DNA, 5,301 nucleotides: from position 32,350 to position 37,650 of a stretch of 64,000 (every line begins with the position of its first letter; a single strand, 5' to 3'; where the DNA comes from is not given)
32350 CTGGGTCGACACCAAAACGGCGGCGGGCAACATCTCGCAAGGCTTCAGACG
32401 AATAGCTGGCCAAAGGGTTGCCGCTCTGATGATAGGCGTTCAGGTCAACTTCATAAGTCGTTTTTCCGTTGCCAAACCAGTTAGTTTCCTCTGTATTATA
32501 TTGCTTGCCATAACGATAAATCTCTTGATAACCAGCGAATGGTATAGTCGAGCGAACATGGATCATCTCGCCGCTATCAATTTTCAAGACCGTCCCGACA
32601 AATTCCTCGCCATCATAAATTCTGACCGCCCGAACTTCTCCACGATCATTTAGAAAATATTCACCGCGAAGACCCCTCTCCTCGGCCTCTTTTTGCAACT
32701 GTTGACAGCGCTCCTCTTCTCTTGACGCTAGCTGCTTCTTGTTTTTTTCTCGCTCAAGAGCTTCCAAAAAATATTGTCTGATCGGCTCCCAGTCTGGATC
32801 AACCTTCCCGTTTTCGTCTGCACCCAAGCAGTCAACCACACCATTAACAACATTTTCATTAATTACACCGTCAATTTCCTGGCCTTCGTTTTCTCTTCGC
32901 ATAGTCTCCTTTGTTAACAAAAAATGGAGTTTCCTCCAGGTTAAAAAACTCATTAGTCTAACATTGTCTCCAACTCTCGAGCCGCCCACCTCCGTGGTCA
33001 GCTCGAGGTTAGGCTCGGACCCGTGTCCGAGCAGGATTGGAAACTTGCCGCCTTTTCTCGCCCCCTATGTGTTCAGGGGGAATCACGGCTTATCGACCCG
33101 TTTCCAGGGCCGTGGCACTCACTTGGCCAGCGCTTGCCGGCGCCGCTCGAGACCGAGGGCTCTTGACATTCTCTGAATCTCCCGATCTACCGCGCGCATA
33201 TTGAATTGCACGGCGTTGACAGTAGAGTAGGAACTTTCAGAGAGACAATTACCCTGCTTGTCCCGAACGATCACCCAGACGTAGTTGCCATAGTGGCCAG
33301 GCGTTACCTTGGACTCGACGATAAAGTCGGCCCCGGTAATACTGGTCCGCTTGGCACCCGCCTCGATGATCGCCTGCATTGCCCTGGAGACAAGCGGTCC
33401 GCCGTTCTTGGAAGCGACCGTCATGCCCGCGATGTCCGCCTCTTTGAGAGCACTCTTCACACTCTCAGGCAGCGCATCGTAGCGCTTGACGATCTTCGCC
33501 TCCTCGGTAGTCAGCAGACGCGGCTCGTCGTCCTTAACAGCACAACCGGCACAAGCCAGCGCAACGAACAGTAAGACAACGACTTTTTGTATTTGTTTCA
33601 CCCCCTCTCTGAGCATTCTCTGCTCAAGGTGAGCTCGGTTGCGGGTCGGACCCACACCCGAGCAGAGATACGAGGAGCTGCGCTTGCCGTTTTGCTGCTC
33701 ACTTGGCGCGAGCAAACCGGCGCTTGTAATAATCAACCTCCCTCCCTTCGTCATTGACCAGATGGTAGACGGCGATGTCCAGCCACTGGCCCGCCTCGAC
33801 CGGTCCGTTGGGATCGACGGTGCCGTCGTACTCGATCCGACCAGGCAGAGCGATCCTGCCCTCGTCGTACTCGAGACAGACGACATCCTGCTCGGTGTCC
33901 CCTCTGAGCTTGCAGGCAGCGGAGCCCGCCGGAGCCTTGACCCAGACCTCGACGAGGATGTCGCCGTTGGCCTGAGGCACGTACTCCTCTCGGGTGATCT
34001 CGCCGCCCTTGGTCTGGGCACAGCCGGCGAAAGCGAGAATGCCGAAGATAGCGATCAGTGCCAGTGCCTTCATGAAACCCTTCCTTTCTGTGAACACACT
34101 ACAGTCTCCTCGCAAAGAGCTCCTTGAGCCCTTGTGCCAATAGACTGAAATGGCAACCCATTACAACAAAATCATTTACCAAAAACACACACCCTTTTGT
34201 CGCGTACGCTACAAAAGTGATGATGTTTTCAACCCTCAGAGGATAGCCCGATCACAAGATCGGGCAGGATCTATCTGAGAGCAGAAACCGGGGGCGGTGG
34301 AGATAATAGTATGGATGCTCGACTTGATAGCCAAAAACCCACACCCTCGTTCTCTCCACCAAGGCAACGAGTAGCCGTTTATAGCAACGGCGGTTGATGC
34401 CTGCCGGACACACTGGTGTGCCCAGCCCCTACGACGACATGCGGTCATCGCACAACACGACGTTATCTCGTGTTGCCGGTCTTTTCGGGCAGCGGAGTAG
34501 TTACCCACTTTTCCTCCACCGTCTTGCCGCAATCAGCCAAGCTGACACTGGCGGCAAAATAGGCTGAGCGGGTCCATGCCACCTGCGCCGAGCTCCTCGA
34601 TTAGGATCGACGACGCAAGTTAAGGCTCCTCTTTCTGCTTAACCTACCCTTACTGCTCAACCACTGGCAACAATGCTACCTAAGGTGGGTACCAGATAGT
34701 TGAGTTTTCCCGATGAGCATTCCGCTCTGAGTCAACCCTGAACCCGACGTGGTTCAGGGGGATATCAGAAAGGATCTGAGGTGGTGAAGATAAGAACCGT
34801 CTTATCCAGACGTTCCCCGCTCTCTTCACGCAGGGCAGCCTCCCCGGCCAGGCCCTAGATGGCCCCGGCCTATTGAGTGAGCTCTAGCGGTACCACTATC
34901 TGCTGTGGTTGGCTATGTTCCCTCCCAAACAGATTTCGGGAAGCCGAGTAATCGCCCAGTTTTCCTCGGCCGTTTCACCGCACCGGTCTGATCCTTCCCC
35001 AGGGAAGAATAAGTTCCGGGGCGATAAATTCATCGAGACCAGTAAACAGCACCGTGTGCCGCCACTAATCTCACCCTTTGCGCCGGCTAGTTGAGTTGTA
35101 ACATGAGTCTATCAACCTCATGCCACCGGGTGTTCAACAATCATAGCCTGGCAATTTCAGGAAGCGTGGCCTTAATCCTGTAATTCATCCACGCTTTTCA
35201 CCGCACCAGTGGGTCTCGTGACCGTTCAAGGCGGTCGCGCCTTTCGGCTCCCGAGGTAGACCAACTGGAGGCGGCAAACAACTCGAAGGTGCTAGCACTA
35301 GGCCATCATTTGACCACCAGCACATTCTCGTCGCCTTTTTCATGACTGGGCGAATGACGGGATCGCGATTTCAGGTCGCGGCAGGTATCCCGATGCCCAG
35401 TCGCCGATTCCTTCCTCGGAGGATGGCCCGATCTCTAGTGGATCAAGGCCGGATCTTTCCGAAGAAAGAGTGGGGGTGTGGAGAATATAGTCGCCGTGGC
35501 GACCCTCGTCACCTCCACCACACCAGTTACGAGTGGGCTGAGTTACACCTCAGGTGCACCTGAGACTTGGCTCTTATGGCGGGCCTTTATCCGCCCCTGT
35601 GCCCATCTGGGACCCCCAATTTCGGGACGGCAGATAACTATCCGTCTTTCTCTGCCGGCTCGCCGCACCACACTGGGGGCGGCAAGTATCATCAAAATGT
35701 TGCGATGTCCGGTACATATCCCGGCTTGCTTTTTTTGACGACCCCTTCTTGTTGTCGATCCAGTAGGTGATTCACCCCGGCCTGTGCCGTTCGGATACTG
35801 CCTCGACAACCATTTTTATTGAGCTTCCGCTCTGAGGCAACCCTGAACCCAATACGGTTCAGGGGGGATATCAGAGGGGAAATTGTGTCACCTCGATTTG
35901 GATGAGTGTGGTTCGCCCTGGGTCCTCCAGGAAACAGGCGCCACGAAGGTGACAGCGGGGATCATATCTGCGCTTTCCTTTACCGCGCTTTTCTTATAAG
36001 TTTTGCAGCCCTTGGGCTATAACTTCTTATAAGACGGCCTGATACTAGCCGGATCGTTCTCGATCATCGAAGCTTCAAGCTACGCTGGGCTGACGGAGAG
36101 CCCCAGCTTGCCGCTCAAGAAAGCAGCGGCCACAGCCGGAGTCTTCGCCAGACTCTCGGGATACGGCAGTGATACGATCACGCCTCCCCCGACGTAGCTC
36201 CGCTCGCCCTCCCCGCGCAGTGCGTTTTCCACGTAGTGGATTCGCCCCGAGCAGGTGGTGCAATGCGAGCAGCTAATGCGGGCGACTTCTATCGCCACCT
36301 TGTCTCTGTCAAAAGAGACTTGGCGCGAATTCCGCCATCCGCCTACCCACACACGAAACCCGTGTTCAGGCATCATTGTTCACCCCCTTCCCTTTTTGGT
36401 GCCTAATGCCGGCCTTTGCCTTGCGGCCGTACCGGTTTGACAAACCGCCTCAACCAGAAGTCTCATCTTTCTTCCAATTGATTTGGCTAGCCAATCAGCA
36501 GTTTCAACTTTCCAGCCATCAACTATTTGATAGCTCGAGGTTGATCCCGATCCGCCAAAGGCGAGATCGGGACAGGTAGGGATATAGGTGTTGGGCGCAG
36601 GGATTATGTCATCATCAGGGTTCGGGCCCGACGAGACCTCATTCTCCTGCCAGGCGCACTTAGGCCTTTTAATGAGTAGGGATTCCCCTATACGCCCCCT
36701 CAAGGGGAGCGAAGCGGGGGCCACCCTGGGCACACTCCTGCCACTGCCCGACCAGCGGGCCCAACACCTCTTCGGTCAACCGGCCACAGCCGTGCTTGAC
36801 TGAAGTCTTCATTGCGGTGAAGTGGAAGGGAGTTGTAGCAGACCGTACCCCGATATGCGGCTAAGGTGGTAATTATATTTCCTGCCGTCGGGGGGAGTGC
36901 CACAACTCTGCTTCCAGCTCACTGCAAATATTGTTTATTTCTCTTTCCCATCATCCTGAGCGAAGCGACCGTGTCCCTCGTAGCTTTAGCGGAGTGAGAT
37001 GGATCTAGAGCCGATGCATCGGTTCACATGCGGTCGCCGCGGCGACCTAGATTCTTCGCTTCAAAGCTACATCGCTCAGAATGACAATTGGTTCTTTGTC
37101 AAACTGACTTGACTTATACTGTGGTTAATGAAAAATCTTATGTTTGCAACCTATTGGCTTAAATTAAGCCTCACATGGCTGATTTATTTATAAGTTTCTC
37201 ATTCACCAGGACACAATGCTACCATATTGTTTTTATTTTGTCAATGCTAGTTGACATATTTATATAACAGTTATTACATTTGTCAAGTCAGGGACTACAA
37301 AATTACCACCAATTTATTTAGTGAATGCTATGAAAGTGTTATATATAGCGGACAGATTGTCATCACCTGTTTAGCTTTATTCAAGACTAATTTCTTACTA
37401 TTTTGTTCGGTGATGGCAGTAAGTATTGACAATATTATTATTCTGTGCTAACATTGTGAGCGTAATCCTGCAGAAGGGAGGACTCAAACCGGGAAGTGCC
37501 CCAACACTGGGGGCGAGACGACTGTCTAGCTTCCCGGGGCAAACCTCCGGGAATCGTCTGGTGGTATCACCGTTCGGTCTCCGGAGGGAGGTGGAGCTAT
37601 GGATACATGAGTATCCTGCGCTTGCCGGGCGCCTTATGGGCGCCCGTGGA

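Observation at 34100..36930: About 2.9 kb of GC-rich DNA with no credible ORF in a gene-dense genome. It contains ~75-nt repeats R1/R2 bearing the hairpin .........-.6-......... and partial copies upstream. It may be a large structured RNA, a decayed acquired element, or genes degraded into pseudogenes.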

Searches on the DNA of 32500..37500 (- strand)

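Call 6: search_rna_families(source=window, start=32500, end=37500, threshold=evalue, max_evalue=10)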
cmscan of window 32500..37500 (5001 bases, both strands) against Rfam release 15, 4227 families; matches with E-value up to 10: 5.
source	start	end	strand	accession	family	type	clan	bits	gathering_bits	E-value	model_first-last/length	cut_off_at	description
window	34241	34271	+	RF01322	CRISPR-DR9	Gene; CRISPR;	-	20.5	45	0.54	1-37/37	no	CRISPR RNA direct repeat element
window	36682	36734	+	RF02803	PyrR205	Gene; snRNA; snoRNA; HACA-box;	-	16.9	35.6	4.5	1-61/61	no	Pyrobaculum sRNA 205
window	36651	36682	+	RF02914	DUF805b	Cis-reg;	CL00115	15.1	35.6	1.5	1-35/35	no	DUF805b RNA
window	32772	32795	-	RF02202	UCA1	Gene; lncRNA;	-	13.5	80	9.1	1-75/75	no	Urothelial cancer associated 1 conserved region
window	37201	37263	-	RF01675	CrcZ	Gene; sRNA;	-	13.4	95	2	1-398/398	no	Pseudomonas sRNA CrcZ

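Call 84: build_rna_model(alignment_id=A9, structure=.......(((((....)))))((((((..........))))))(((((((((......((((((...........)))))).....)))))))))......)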
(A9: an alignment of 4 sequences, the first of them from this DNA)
Model R1 built from alignment A9 (4 sequences, 101 columns); structure: as given.
model positions 99; base pairs 26; branch points 2; effective number of sequences 1.18; information 0.59 bits per position. Calibrated on 0.2 Mb of random sequence (short: E-values are rough).
structure used (alignment columns):
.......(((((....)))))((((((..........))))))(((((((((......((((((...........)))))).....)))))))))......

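Call 85: search_with_rna_model(model_id=R1, sources=[window, L087, L088, L090, L091, L092, L093, L094, L095, L096, L097, L098, L099, L100, L101, L102, L103, L104, L105, L106, L107, L108, L109, L110, L111, L112, L113, L115, L116, L117, L119, L120, L122, L123, L124, L126, L127, L129, L130, L133, L134, L135, L137, L138, L139, L140, L141, L142, L143, L144, L145, L146, L147, L148, L149, L150, L152, L153, L154, L155, L156, L158, L159, L160, L161, L162, L166, L167, L168, L169, L170, L171, L172, L173], max_evalue=1, make_alignment=true)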
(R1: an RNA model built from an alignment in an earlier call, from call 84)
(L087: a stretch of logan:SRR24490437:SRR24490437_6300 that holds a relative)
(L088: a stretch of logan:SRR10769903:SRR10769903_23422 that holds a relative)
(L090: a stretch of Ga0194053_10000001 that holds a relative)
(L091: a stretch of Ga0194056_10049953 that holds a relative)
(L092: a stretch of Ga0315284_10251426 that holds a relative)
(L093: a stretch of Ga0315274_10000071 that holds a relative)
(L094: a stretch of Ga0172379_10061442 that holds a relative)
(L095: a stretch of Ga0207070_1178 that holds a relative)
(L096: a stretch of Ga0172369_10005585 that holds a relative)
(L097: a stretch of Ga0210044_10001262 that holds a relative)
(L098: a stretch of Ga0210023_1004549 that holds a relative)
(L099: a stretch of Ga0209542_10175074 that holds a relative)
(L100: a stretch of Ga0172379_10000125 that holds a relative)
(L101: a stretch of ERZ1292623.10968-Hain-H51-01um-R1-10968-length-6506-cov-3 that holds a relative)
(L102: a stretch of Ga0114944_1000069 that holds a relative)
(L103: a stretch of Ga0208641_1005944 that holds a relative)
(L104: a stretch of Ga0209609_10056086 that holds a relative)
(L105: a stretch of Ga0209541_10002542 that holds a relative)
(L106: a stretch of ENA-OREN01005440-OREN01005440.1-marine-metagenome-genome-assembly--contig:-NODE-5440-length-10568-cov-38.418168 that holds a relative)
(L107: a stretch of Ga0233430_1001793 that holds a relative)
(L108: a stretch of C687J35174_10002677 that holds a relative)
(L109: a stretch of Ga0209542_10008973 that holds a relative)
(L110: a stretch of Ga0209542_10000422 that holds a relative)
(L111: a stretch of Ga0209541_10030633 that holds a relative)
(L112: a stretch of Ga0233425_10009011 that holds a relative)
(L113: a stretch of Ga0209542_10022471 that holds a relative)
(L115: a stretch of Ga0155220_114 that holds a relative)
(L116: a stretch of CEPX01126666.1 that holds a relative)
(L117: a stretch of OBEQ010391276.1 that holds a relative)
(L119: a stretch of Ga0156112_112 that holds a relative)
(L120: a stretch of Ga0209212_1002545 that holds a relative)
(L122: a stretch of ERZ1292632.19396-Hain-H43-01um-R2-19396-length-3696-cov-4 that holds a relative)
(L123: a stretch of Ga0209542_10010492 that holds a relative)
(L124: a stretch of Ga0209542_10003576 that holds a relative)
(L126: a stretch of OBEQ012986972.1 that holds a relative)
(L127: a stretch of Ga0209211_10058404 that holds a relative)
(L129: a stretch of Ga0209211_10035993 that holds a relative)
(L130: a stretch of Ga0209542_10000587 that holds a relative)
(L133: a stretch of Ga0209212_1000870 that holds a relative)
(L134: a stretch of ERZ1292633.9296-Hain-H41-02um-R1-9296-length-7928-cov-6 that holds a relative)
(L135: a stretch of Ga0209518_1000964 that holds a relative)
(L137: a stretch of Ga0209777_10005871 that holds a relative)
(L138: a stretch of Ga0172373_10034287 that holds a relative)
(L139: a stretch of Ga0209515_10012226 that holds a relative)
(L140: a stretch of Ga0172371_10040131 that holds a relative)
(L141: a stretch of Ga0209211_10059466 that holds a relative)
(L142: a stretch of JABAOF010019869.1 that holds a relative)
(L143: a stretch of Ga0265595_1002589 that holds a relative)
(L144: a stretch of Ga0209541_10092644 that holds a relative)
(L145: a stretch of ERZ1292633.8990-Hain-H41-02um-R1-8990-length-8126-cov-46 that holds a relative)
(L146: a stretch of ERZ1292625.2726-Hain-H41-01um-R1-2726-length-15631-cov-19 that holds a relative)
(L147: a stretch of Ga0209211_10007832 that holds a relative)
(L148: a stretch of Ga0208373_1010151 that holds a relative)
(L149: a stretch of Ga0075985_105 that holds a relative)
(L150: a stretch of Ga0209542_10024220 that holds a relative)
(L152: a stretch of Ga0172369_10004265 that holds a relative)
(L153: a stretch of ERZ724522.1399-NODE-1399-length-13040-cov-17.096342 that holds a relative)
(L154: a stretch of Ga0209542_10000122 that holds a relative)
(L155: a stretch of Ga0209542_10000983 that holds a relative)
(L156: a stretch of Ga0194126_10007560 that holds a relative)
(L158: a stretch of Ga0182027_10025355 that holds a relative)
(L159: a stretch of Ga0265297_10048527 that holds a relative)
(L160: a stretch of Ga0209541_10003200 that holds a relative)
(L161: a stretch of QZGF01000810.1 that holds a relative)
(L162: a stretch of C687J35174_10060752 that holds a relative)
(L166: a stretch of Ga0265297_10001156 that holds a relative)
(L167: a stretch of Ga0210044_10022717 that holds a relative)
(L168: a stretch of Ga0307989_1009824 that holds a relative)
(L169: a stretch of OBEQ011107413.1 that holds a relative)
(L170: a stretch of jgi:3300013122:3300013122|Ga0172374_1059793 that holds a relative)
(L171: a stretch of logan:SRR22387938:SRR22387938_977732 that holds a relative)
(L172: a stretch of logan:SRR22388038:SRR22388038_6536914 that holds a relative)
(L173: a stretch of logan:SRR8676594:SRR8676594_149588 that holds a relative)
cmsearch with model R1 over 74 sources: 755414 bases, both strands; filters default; matches with E-value up to 1: 14.
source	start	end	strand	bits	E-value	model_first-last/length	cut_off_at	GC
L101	5606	5704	+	115.2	8.2e-25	1-99/99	no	0.49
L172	1331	1429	+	107.2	7e-23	1-99/99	no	0.48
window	35986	36072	-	87.3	4.2e-18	1-99/99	no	0.45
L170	597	685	+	81.2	1.3e-16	1-99/99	no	0.54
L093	9804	9895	+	54.9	2.7e-10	1-99/99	no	0.48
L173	1026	1120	+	45.2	5.8e-08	1-99/99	no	0.51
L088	10392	10487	+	43.3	1.7e-07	1-99/99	no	0.59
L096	8084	8137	+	31.6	0.00011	1-99/99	no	0.57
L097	10761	10831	+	28.6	0.00057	1-99/99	no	0.52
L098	8096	8166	+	28.1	0.00077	1-99/99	no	0.51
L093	12439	12498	+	22.8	0.014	1-99/99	no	0.62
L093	10906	10980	+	22.6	0.017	1-99/99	no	0.64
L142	3966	4035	+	21.4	0.031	1-99/99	no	0.49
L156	10852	10911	+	16.2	0.57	1-99/99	no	0.45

Alignment A10: 14 matches aligned to the model, 130 columns, each read 5' to 3' on its own strand. Consensus structure (alignment columns), stored with it:
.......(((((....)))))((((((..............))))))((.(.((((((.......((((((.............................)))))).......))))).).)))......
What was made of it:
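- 35986..36072 (-): P5: gene-end element made of helices Ha, Hb and Hc, with 5' box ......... (family consensus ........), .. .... loop and a 3' AGAAAA tail. There are 14 hits in 755 kb of related loci (call 85).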

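Call 99: search_dna_similar(query=window:33000-37100:-, collection=phages, mode=distant, max_evalue=0.001, max_rows=10)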
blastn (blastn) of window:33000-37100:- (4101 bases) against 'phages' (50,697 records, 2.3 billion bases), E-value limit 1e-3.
No match.

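Call 100: search_dna_similar(query=window:33000-37100:-, collection=plasmids, mode=distant, max_evalue=0.001, max_rows=10)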
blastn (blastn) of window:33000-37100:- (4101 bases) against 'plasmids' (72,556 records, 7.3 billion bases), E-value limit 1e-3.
No match.
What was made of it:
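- No similarity to phages or plasmids (calls 99, 100).
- Tried and rejected: BLAST against phages and plasmids (calls 99, 100): no match.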

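Call 110: search_rna_families(sources=[L171, L170, L172, L173, L142, L156], threshold=evalue, max_evalue=0.01)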
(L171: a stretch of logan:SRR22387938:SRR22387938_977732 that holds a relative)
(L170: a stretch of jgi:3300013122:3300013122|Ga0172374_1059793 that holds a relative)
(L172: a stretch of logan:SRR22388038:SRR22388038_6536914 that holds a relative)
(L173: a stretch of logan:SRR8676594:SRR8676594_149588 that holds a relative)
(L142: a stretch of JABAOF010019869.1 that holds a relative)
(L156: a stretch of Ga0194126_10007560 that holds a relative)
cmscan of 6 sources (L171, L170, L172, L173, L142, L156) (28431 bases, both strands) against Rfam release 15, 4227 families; matches with E-value up to 0.01: 2.
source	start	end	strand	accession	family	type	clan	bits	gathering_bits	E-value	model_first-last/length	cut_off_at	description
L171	2569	2650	+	RF00023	tmRNA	Gene;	CL00001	54.3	47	6.2e-19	1-374/374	no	transfer-messenger RNA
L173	232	288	-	RF00464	mir-92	Gene; miRNA;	CL00137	28.3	47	0.0021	1-80/80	no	mir-92 microRNA precursor family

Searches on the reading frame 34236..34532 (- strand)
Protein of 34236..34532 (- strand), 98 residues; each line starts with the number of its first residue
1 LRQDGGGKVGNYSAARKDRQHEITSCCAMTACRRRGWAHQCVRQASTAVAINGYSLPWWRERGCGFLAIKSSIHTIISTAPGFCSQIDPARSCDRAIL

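Call 91: search_protein_families(library=pfam, proteins=[window:34236-34532:-], max_evalue=0.1)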
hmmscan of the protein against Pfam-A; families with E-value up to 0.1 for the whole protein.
window:34236-34532:- (98 aa): 0 families
